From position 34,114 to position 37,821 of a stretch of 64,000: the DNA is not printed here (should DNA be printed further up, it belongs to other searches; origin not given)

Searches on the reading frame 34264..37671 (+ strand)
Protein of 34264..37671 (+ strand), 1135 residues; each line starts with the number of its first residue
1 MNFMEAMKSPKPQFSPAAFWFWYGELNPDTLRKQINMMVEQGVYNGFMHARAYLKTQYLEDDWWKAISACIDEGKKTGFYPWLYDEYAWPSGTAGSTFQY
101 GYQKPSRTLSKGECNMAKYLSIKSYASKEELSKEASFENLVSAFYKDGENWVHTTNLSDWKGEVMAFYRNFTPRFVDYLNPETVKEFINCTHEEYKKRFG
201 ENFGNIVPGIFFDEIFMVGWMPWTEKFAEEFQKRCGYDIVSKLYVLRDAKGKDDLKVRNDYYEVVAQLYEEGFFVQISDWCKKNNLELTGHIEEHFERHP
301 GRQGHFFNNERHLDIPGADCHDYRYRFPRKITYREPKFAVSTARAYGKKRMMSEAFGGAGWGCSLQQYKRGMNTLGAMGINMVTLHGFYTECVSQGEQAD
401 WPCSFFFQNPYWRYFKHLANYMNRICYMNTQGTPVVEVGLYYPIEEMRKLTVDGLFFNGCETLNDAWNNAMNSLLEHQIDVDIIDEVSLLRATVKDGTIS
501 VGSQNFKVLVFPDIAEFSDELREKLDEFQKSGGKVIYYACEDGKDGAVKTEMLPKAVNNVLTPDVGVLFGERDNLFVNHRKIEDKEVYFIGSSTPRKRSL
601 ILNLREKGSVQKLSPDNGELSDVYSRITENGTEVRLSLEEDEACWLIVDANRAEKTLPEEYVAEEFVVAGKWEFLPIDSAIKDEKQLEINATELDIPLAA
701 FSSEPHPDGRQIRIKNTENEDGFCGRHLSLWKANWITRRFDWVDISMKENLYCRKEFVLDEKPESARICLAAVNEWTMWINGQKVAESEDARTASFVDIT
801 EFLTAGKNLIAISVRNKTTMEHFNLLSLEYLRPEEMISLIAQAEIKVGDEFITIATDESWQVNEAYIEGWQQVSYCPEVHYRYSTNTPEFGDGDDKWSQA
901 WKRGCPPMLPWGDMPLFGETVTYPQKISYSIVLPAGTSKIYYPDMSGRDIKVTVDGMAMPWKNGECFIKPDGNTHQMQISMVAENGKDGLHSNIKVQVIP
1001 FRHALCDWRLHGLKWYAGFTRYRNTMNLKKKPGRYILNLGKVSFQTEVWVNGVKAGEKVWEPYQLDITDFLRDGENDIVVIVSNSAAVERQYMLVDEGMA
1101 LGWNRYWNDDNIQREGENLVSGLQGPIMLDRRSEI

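Call 40: search_protein_families(library=pfam, proteins=[window:34264-37671:+], max_evalue=0.001)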
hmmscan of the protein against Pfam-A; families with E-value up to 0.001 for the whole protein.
window:34264-37671:+ (1135 aa): 4 families
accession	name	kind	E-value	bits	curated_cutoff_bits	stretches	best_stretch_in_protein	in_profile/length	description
PF17132.9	Glyco_hydro_106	-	2.1e-26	93.1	29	1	176-535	268-622/743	alpha-L-rhamnosidase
PF02837.24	Glyco_hydro_2_N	-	2.4e-17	63.8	28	2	752-815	68-134/169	Glycosyl hydrolases family 2, sugar binding domain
PF08531.16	Bac_rhamnosid_N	-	4.2e-12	46.7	25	1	762-869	2-119/172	Alpha-L-rhamnosidase N-terminal domain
PF22666.2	Glyco_hydro_2_N2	-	8.9e-09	36.1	27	0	1021-1090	51-125/167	Glycosyl hydrolase 2 galactose-binding domain-like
